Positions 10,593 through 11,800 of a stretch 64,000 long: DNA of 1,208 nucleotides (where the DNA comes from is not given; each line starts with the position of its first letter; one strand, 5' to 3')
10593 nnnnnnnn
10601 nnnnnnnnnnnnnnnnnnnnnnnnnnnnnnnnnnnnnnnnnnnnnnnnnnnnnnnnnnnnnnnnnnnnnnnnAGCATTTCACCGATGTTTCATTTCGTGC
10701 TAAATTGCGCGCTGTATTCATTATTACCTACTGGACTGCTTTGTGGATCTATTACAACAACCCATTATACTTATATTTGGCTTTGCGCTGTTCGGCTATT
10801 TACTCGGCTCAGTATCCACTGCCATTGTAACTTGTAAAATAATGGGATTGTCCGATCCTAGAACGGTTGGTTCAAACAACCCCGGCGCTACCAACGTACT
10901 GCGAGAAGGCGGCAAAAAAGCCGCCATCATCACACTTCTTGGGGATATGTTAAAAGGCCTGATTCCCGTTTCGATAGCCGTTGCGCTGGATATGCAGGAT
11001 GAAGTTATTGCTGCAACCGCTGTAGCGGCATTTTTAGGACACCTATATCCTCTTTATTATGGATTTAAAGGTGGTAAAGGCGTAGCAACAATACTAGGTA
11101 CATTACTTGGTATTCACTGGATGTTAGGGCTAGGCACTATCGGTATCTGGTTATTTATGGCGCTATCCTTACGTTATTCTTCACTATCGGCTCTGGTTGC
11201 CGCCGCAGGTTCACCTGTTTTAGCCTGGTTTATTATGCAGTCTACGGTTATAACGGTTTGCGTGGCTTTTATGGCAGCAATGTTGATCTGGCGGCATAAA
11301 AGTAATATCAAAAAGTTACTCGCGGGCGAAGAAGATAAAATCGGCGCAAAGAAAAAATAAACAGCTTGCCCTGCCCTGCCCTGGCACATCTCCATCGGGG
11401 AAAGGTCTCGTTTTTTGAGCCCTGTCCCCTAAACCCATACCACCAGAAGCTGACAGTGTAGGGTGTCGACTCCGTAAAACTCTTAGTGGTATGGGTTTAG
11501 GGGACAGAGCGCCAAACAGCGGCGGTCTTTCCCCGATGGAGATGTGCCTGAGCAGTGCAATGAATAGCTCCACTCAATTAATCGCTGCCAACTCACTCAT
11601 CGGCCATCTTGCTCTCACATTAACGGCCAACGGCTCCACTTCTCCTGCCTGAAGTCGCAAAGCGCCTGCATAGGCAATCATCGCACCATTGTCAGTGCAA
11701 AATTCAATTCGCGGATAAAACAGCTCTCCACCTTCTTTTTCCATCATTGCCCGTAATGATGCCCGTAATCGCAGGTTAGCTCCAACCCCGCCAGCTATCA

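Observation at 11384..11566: Roughly 180-bp nested-palindrome intergenic repeat (copy 1) immediately downstream of plsY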

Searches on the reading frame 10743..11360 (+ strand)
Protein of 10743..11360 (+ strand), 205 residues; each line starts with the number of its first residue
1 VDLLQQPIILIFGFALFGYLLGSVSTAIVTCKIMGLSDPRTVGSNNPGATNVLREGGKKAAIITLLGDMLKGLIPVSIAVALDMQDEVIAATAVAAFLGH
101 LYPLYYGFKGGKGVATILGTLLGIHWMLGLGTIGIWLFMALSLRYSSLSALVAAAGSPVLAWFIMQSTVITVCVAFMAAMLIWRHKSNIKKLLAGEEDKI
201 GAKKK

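Call 10: find_encoding_contigs(protein=window:10743-11360:+, flank=3000, max_places=6)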
Protein window:10743-11360:+ (205 aa): no gene with exactly this product is on record in the collection.

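Call 88: search_protein_families(library=pfam, proteins=[window:10743-11357:+], max_evalue=0.00001)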
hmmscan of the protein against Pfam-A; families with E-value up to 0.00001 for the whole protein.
window:10743-11357:+ (205 aa): 1 family
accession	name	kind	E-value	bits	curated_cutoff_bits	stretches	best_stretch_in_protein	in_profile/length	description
PF02660.20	G3P_acyltransf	-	2.2e-53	181.2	24.1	1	17-192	1-164/164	Glycerol-3-phosphate acyltransferase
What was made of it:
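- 10743..11360 (+): plsY (glycerol-3-phosphate acyltransferase). Its stop codon lies 5 nt before the element. Pfam PF02660, E = 2e-53 (call 88).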

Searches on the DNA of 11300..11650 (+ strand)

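Call 22: search_rna_families(source=window, start=11300, end=11650, threshold=evalue, max_evalue=10)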
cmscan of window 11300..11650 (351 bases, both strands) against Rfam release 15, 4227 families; matches with E-value up to 10: 6.
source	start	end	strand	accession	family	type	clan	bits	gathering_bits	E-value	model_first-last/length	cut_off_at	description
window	11427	11503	-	RF03648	mir-9413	Gene; miRNA;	-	30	100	0.00037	1-68/68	no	mir-9413 microRNA precursor family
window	11418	11451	-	RF00612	SNORD75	Gene; snRNA; snoRNA; CD-box;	-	20.1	50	0.007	1-62/62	no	Small nucleolar RNA SNORD75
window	11412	11517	-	RF00767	mir-150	Gene; miRNA;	-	19.4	55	0.17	1-82/82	no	mir-150 microRNA precursor family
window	11426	11503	+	RF00767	mir-150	Gene; miRNA;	-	18.3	55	0.32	1-82/82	no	mir-150 microRNA precursor family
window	11428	11503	+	RF01042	mir-891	Gene; miRNA;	-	14.1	90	7.7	1-79/79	no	mir-891 microRNA precursor family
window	11398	11437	-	RF01792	eiav_FSE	Cis-reg; frameshift_element;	-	13.1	40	1.3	1-35/35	no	ribosomal frameshift site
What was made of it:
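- On Any Rfam RNA family: Only sub-threshold generic miRNA-hairpin hits appear (call 22).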

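Call 23: search_dna_similar(query=window:11365-11570:+, collection=plasmids, mode=distant, max_evalue=0.001)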
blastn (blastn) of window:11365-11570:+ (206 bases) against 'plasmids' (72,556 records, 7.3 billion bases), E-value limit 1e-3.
No match.

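Call 24: search_dna_similar(query=window:11365-11570:+, collection=phages, mode=distant, max_evalue=0.001)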
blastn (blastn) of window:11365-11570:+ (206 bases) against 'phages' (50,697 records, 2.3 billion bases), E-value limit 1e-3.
No match.
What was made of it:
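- On ERIC: Searches of the plasmid and phage collections gave no match (calls 23, 24).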
